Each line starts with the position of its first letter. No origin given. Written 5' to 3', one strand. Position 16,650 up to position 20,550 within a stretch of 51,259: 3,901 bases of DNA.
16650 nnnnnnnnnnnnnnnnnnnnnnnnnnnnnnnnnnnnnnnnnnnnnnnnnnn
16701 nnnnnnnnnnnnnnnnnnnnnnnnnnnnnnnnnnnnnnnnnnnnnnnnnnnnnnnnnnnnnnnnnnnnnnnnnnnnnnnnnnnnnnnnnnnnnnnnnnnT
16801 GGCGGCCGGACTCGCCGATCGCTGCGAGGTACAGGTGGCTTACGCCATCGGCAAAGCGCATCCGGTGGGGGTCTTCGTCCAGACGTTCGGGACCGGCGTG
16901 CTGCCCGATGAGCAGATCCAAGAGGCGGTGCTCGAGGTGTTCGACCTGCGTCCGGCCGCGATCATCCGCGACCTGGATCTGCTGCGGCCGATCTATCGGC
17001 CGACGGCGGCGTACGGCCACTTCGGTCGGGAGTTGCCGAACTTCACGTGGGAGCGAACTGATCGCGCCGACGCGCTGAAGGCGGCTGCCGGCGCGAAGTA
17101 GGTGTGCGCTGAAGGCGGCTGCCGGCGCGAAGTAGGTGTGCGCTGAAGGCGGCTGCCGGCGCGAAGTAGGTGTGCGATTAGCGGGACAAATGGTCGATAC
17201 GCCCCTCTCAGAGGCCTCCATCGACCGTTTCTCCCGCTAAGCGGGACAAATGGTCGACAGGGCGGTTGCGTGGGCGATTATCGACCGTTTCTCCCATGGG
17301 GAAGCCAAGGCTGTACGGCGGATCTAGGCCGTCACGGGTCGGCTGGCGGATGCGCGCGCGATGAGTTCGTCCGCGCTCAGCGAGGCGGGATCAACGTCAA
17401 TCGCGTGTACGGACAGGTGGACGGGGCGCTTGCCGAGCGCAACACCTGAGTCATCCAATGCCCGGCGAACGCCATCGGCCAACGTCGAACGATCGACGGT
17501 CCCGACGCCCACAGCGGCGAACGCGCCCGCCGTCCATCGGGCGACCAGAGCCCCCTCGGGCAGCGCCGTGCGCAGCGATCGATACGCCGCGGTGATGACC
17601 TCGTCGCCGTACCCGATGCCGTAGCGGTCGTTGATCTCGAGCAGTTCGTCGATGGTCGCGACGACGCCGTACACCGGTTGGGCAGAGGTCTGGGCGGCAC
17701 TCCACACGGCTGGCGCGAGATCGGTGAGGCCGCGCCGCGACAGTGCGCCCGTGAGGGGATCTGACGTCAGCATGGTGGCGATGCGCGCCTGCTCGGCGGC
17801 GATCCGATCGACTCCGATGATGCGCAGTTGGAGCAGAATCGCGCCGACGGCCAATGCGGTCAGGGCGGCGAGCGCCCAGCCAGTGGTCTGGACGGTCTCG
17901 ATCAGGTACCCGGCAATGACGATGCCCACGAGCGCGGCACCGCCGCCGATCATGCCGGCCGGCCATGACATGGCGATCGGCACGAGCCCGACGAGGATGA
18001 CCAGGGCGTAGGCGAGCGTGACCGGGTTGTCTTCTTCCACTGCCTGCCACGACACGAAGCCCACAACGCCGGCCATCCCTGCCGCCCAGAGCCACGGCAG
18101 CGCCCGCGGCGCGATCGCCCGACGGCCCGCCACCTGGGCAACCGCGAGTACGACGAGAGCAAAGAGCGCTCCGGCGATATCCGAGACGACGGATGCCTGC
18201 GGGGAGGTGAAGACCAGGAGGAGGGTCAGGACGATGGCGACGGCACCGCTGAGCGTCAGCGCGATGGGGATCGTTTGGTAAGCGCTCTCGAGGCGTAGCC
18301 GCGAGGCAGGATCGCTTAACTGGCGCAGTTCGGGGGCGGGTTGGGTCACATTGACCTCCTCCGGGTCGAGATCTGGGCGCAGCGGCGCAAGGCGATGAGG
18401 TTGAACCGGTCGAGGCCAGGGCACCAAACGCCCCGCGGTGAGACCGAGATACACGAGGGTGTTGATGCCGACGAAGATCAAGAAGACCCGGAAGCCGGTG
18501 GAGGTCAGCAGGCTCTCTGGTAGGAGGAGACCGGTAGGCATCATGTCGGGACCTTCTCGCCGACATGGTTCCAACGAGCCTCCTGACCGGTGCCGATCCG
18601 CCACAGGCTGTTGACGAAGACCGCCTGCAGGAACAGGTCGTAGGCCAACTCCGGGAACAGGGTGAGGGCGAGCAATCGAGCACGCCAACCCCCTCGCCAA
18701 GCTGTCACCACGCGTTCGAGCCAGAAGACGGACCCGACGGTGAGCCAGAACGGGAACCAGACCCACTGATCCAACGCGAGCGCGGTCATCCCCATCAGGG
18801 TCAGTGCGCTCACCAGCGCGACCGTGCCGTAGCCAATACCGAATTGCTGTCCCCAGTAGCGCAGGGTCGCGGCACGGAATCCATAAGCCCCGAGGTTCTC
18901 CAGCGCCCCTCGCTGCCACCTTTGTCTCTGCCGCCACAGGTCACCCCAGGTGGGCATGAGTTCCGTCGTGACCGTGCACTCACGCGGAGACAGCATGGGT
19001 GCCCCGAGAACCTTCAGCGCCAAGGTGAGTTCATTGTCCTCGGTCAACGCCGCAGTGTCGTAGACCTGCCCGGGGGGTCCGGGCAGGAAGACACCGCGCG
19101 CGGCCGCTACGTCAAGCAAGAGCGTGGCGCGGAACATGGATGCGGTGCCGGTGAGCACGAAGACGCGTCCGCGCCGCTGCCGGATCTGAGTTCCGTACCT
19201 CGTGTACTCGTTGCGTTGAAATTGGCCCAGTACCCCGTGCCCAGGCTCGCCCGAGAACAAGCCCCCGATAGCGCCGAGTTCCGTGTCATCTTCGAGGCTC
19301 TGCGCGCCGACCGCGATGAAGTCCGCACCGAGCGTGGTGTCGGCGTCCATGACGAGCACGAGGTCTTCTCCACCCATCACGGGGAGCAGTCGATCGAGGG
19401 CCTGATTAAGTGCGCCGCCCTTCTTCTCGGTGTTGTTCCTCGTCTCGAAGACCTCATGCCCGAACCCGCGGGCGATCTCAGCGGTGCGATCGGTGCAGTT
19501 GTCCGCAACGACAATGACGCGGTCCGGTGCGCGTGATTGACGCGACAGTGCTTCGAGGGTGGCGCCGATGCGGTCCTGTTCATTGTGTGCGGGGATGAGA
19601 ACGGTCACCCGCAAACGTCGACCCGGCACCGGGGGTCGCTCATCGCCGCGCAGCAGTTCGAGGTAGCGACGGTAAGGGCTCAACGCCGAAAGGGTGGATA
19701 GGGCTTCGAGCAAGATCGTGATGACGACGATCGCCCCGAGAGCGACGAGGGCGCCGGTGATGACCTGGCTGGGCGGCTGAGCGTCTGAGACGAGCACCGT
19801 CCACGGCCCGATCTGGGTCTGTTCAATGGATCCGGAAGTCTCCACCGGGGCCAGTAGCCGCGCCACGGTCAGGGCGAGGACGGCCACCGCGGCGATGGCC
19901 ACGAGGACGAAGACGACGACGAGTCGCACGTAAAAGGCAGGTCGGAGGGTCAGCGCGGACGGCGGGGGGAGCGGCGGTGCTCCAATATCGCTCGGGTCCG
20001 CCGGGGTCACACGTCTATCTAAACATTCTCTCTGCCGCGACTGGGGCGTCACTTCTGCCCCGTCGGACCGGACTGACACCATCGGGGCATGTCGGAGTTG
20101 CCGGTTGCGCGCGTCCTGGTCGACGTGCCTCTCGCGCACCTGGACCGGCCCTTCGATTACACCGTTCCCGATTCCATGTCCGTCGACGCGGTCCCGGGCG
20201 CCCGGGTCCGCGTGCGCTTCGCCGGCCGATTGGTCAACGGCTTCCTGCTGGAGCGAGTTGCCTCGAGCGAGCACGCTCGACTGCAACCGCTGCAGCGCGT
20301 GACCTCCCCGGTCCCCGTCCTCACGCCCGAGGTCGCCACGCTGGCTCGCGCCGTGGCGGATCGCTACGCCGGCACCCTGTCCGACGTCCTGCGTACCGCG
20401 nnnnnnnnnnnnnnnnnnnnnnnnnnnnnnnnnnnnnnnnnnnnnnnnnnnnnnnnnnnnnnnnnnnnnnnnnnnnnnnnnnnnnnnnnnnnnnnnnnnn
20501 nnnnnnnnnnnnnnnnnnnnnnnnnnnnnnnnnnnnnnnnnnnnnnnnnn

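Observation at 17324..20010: Processive GT2 polysaccharide synthase translationally coupled to a polytopic degenerate-GGDEF protein, inserted antisense between metK and priA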

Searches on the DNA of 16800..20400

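Call 73: search_rna_families(source=window, start=16800, end=20400, threshold=evalue, max_evalue=1)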
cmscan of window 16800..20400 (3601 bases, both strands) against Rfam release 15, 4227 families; matches with E-value up to 1: 2.
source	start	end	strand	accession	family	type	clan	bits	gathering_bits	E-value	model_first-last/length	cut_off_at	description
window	17171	17248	-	RF00868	mir-BART15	Gene; miRNA;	-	23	70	0.27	1-79/79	no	mir-BART15 microRNA precursor family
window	17168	17250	-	RF03516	MIR5229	Gene; miRNA;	-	21.8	80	0.39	1-87/87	no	MIR5229 microRNA precursor family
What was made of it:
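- Tried and rejected: The only Rfam hits are chance miRNA matches on the palindrome (call 73).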
